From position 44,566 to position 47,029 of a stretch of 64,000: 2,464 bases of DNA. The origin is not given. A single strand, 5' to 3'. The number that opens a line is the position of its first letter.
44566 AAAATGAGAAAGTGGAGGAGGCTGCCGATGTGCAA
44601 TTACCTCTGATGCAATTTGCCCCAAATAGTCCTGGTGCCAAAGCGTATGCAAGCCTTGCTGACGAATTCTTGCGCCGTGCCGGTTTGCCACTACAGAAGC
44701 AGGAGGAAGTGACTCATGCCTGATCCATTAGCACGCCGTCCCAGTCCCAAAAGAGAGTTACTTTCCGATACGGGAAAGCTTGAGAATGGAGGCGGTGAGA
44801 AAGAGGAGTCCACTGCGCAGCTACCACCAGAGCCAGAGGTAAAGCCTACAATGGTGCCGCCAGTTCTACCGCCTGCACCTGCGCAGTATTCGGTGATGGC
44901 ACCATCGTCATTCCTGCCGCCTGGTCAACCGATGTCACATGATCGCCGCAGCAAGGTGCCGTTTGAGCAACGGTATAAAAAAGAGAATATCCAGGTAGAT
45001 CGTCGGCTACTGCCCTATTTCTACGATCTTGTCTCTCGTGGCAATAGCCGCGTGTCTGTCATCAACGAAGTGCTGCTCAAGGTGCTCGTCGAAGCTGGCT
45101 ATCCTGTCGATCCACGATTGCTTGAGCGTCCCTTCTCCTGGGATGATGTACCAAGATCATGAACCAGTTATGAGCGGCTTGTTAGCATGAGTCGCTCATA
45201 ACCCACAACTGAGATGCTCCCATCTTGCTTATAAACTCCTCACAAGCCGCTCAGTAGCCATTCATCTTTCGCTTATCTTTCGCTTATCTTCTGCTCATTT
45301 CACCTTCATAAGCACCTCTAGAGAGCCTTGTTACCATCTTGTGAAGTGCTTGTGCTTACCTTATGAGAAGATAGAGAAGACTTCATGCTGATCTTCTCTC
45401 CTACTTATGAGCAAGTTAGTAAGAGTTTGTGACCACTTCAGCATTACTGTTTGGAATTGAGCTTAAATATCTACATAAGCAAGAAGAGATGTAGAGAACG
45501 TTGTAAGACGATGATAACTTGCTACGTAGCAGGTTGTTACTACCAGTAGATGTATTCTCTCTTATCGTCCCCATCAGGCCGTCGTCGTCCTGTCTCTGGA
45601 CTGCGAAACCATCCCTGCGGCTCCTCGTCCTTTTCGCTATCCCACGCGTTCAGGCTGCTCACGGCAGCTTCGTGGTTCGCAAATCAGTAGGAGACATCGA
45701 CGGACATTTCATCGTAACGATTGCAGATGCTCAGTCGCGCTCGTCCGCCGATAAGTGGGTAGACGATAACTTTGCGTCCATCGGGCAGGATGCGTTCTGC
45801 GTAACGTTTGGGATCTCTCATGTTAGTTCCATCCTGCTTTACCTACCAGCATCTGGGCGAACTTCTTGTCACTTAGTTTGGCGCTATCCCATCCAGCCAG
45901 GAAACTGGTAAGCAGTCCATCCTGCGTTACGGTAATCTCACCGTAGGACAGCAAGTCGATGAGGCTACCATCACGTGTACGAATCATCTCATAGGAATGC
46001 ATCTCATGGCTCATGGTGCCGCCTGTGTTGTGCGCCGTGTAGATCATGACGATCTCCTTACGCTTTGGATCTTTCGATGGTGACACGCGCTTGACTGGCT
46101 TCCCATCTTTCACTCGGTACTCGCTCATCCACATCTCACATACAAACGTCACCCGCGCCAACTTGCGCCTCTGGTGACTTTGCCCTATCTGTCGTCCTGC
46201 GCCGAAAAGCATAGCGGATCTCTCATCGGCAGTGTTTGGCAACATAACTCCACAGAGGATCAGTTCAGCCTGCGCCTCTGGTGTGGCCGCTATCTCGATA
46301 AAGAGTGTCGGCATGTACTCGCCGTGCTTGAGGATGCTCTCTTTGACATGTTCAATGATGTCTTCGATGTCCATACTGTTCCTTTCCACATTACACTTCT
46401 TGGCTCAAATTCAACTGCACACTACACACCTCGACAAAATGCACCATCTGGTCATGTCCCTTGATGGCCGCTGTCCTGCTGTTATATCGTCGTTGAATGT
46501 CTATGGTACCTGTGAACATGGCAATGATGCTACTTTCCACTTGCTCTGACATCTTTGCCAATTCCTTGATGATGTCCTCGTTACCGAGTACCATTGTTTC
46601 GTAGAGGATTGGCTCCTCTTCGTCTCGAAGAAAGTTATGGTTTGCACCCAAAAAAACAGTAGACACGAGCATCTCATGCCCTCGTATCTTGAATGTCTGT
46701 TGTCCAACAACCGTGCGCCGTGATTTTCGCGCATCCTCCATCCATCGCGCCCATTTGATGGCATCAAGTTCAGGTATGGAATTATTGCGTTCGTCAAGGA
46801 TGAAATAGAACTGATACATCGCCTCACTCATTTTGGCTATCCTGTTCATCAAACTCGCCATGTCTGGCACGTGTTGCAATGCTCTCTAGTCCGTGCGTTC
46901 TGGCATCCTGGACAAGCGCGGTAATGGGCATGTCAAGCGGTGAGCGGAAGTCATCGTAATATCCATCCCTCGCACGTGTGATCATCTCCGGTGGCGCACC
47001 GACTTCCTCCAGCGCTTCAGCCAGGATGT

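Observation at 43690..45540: ParA partition cassette flanked by identical 20-bp palindromes plus TTATGAG iterons: phage-plasmid signature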

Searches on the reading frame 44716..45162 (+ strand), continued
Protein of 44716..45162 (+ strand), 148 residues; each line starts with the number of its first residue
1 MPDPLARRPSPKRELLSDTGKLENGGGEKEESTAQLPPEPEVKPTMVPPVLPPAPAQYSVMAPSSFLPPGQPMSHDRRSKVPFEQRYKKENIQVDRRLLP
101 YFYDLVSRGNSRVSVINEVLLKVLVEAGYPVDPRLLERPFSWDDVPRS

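Call 106: search_protein_families(library=phrogs, proteins=[L022:2563-4170:-, L022:1238-2425:-, L022:15915-16913:-, L022:15083-15958:-, L022:8097-8867:-, L022:7326-8000:-, L021:13594-15513:-, L021:10738-11685:-, L021:3052-3786:+, L021:9436-10122:-], max_evalue=0.001)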
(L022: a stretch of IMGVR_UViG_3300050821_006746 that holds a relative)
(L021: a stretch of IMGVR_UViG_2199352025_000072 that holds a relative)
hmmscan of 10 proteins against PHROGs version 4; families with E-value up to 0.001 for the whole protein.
L022:2563-4170:- (535 aa): 1 family
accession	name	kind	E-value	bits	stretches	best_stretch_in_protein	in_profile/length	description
phrog_1358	-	moron, auxiliary metabolic gene and host takeover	1.7e-05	23.5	1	223-373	662-801/1382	FtsK/SpoIIIE-like protein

L022:1238-2425:- (395 aa): 0 families

L022:15915-16913:- (332 aa): 0 families

L022:15083-15958:- (291 aa): 1 family
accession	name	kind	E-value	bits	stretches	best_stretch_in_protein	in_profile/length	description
phrog_4752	-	other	1.6e-06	28.6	1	63-188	52-186/241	tRNA methyltransferase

L022:8097-8867:- (256 aa): 3 families
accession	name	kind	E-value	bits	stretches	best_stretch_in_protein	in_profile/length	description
phrog_10724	-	unknown function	5.1e-23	82.7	1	21-249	11-250/253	-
phrog_9285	-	unknown function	4.6e-05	23.4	1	20-76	30-84/466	-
phrog_3502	-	unknown function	0.00078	20.5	0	24-78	50-106/131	-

L022:7326-8000:- (224 aa): 1 family
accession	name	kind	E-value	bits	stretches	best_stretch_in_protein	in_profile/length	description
phrog_5356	-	unknown function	1.5e-05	25.5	1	8-114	10-108/255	-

L021:13594-15513:- (639 aa): 1 family
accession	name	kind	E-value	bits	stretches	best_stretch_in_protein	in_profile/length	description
phrog_24476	-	other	8.1e-12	44.8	1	5-179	829-1018/1066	phosphodiesterase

L021:10738-11685:- (315 aa): 10 families
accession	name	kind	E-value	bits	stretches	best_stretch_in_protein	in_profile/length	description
phrog_1794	-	lysis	4.1e-19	70.2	1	7-276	41-244/336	amidase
phrog_19265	-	unknown function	5.7e-15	56.8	1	5-181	9-160/293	-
phrog_9611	-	lysis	8.6e-13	49.4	1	19-165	22-151/246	endolysin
phrog_833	-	lysis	2.6e-11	44.7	1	10-155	20-144/294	endolysin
phrog_2338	-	lysis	1.3e-10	42.2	1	9-154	16-140/346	endolysin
phrog_7698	-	lysis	3.4e-10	41.2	1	6-172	11-148/316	endolysin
phrog_670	-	lysis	4.6e-10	40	1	9-174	101-246/596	endolysin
phrog_700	-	lysis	4e-06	27.5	1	17-72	206-256/491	endolysin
phrog_3088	-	lysis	1.4e-05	25.9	1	17-139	21-126/248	amidase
phrog_14048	-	lysis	0.00017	22.4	1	5-81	12-87/305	endolysin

L021:3052-3786:+ (244 aa): 0 families

L021:9436-10122:- (228 aa): 0 families

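Call 114: fold_search(model_id=the predicted structure, library=viral)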
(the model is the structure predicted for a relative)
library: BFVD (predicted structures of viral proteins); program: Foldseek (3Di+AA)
matches with E <= 10: 9; with E <= 0.001: 0
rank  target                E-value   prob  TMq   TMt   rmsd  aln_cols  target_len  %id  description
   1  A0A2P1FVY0            1.5e+00  0.06  0.11  0.07  37.0        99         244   22  (no name in the UniProt tables at hand)
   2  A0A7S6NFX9            3.9e+00  0.02  0.14  0.14  22.3       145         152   21  Uncharacterized protein [Grapevine fleck virus]
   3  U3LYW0                4.7e+00  0.03  0.15  0.12  15.8        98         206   16  (no name in the UniProt tables at hand)
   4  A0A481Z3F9            6.6e+00  0.01  0.14  0.10  25.6       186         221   16  SAP domain protein [Pithovirus LCPAC103]
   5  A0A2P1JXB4            6.6e+00  0.01  0.12  0.04  26.2       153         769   20  SWIM-type domain-containing protein [Rhodococcus phage Finch]
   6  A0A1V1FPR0            7.5e+00  0.02  0.16  0.17  20.8       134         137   18  Transcriptional regulator ICP22 homolog (Fragment) [Equid alphaherpesvirus 3]
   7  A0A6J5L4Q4            7.5e+00  0.01  0.15  0.10  27.4       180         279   14  Uncharacterized protein [uncultured Caudovirales phage]
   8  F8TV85                8.6e+00  0.03  0.14  0.27  15.6        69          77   17  (no name in the UniProt tables at hand)
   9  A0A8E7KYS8            8.6e+00  0.02  0.20  0.17  20.1       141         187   17  Uncharacterized protein [Pseudomonas phage Medea1]

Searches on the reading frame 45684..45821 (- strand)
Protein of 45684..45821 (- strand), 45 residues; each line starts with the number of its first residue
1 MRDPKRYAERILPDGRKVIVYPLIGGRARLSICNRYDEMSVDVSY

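Call 7: search_protein_families(library=pfam, proteins=[window:45684-45821:-], max_evalue=0.01)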
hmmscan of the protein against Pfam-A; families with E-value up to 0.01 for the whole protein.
window:45684-45821:- (45 aa): 1 family
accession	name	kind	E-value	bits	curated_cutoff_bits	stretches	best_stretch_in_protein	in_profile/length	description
PF07202.18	Tcp10_C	-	0.005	16.9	36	1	9-22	15-28/35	T-complex protein 10 C-terminus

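Call 8: search_protein_families(library=phrogs, proteins=[window:45684-45821:-], max_evalue=0.01)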
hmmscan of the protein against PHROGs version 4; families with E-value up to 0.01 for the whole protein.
window:45684-45821:- (45 aa): 0 families

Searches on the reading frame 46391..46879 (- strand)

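Call 7: search_protein_families(library=pfam, proteins=[window:46391-46879:-], max_evalue=0.01)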
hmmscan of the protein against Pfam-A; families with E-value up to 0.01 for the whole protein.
window:46391-46879:- (162 aa): 1 family
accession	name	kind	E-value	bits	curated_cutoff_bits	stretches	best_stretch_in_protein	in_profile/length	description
PF10158.14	LOH1CR12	-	0.00081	19.9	24.7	1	106-161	53-106/131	Tumour suppressor protein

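Call 8: search_protein_families(library=phrogs, proteins=[window:46391-46879:-], max_evalue=0.01)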
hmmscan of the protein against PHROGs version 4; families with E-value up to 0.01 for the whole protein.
window:46391-46879:- (162 aa): 0 families
